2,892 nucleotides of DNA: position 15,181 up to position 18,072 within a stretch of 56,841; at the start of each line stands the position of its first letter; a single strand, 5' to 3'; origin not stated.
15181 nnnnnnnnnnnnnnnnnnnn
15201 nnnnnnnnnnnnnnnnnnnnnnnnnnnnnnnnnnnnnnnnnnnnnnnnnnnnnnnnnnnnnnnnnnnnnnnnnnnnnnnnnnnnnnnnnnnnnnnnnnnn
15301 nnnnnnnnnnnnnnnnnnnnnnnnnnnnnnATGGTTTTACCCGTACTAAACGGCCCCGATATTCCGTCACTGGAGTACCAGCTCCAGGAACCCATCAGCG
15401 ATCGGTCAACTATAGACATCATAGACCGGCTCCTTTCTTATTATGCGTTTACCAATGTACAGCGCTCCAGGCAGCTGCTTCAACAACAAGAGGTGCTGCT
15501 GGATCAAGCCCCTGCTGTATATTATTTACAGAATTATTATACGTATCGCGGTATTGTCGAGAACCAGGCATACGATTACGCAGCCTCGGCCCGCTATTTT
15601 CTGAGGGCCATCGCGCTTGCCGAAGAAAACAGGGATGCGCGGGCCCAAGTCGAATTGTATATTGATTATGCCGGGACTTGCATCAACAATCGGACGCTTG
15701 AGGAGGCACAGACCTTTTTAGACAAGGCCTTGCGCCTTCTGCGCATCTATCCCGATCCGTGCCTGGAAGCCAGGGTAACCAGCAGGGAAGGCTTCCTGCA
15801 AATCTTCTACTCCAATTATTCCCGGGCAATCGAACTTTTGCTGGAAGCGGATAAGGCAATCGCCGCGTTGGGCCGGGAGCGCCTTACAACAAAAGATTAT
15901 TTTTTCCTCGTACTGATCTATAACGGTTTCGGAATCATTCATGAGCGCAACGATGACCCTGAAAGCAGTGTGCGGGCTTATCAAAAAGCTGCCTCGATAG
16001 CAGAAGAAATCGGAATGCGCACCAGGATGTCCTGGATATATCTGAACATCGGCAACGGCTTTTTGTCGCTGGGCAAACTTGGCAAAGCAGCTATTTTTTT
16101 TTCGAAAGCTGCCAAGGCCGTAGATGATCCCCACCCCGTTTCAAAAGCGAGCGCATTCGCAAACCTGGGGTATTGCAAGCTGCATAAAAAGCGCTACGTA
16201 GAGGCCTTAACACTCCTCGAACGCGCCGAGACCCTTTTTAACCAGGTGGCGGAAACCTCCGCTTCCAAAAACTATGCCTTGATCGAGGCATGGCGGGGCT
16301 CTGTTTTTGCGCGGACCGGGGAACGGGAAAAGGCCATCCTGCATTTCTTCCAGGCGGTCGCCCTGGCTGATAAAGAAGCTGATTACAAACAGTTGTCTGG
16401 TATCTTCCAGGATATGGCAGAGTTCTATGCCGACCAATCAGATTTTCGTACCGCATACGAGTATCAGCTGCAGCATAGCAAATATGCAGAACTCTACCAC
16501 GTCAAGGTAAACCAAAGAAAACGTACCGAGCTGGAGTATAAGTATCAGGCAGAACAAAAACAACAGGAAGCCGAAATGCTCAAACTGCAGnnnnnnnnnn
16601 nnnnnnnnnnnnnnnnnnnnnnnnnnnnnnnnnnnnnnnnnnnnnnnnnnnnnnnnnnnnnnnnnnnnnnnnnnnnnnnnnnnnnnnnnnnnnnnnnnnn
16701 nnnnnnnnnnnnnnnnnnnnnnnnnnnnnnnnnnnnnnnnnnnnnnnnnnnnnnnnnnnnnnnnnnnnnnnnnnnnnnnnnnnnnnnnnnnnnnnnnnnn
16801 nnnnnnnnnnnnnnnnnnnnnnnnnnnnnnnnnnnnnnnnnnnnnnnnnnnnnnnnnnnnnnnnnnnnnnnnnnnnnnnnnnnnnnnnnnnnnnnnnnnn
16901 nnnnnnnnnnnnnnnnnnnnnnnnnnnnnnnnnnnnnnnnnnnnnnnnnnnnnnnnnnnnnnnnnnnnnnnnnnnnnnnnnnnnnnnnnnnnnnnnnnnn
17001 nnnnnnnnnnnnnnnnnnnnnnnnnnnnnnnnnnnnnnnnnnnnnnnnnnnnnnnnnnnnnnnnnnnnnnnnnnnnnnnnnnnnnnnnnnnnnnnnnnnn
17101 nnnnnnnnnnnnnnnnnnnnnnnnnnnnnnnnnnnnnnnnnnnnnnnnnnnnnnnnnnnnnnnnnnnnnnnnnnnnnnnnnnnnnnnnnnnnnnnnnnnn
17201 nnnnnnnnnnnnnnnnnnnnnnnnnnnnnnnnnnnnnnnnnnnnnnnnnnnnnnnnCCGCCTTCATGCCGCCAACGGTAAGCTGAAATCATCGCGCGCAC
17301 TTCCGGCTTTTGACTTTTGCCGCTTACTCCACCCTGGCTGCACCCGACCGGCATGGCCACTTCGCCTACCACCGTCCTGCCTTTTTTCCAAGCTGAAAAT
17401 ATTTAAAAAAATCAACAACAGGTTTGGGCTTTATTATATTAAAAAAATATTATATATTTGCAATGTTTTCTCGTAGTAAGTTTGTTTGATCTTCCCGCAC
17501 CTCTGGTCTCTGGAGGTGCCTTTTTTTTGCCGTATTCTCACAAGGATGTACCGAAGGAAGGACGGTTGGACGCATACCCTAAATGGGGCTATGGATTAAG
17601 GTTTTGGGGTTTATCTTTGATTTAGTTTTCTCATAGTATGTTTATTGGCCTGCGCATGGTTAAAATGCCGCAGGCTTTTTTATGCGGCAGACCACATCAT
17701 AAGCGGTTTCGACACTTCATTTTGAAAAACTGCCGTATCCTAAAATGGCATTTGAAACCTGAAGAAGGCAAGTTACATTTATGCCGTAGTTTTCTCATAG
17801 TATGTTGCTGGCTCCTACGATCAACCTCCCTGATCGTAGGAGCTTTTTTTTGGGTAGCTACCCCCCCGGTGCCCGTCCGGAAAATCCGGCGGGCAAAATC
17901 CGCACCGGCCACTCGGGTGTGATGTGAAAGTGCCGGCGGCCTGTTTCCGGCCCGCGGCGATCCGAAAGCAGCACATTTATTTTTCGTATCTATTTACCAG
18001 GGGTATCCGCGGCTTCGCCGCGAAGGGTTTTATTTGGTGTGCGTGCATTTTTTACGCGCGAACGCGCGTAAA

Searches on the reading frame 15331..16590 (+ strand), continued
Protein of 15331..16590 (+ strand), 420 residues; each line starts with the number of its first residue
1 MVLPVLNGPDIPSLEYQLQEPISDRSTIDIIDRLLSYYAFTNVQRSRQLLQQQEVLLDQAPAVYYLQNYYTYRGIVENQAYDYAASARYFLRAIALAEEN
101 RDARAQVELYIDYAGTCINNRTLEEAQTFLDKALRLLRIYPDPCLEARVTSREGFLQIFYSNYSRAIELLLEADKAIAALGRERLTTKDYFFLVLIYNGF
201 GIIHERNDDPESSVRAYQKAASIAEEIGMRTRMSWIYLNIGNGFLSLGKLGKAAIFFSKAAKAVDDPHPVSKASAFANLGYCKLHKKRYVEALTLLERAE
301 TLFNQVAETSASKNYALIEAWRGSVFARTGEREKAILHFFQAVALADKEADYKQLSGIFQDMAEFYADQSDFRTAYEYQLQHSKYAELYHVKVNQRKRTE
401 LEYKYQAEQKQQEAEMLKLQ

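Call 58: fold_search(model_id=the predicted structure, library=pdb)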
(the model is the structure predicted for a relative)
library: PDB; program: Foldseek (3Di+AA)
matches with E <= 10: 1477; with E <= 0.001: 428
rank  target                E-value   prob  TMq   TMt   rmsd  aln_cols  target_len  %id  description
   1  8chy                  2.3e-10  1.00  0.31  0.65   6.5       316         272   20  Crystal structure of an 8-repeat consensus TPR superhelix with Zinc. (released 2024-02-21)
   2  5a7d_H                4.3e-10  1.00  0.33  0.55   7.7       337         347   18  Tetrameric assembly of LGN with Inscuteable (released 2016-08-03)
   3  5a7d_D                5.2e-10  1.00  0.34  0.57   8.0       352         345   17  Tetrameric assembly of LGN with Inscuteable (released 2016-08-03)
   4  5a7d_B                5.5e-10  1.00  0.34  0.56   7.9       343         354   18  Tetrameric assembly of LGN with Inscuteable (released 2016-08-03)
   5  9qhb                  7.3e-10  1.00  0.33  0.68   5.8       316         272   20  Crystal structure of 16-repeat CTPR protein with eliminated coordination sites (released 2025-10-22)
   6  3sf4_A                1.1e-09  1.00  0.36  0.57   7.2       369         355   15  Crystal structure of the complex between the conserved cell polarity proteins Inscuteable and LGN (released 2011-11-23)
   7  5a7d_G                1.2e-09  1.00  0.34  0.57   7.6       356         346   17  Tetrameric assembly of LGN with Inscuteable (released 2016-08-03)
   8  3sf4_B                1.3e-09  1.00  0.36  0.58   7.1       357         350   15  Crystal structure of the complex between the conserved cell polarity proteins Inscuteable and LGN (released 2011-11-23)
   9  4wng_A                1.4e-09  1.00  0.38  0.67   5.2       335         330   17  Crystal structure of the TPR domain of LGN in complex with Frmpd4/Preso1 at 2.1 Angstrom resolution (released 2015-09-16)
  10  6hc2_A                1.5e-09  1.00  0.36  0.58   7.9       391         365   15  Crystal structure of NuMA/LGN hetero-hexamers (released 2019-05-29)
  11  4wne_A                1.6e-09  1.00  0.37  0.65   6.1       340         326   15  Crystal structure of the TPR domain of LGN in complex with Frmpd4/Preso1 at 2.0 Angstrom resolution (released 2015-09-16)
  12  6hc2_S                1.6e-09  1.00  0.37  0.60   6.6       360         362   15  Crystal structure of NuMA/LGN hetero-hexamers (released 2019-05-29)
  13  5a7d_C                1.7e-09  1.00  0.35  0.58   7.9       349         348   17  Tetrameric assembly of LGN with Inscuteable (released 2016-08-03)
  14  4a1s_B                2.0e-09  1.00  0.36  0.60   6.5       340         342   17  Crystallographic structure of the Pins:Insc complex (released 2012-03-28)
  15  3sf4_C                2.0e-09  1.00  0.35  0.58   6.5       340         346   16  Crystal structure of the complex between the conserved cell polarity proteins Inscuteable and LGN (released 2011-11-23)
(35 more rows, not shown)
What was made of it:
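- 15331..17256 (+): Soluble TPR histidine kinase, 641 aa. It has nine TPR-like hairpins (aa 11-368), an 80-aa stalk/DHp helix (aa 372-451, His436 in the NPHF motif) and a HATPase domain. It has no transmembrane segment. Foldseek (call 58).
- On RRNPP peptide-receptor systems: Foldseek places Rap proteins at ranks 35-48, behind generic TPR proteins (call 58).
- Closest known: RRNPP peptide receptors. Same: Rap structures are among the Foldseek matches (call 58).
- Closest known: RRNPP peptide receptors. Different: The TPR similarity here is generic: LGN and consensus TPR proteins score better (call 58).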

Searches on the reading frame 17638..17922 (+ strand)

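Call 7: search_protein_families(library=pfam, proteins=[window:17638-17922:+], max_evalue=0.01)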
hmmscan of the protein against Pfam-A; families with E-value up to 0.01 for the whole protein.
window:17638-17922:+ (94 aa): 0 families

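Call 8: search_protein_families(library=ncbifam, proteins=[window:17638-17922:+], max_evalue=1)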
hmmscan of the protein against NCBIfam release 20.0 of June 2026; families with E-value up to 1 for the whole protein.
window:17638-17922:+ (94 aa): 1 family
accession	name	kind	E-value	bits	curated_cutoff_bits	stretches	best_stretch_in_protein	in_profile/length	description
NF002057.0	PRK00886.1-6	equivalog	0.27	10.5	235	1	55-87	18-50/228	2-phosphosulfolactate phosphatase family protein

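Call 72: search_protein_families(library=pfam, proteins=[window:17638-17922:+], max_evalue=0.01)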
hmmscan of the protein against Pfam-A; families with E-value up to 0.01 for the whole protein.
window:17638-17922:+ (94 aa): 0 families
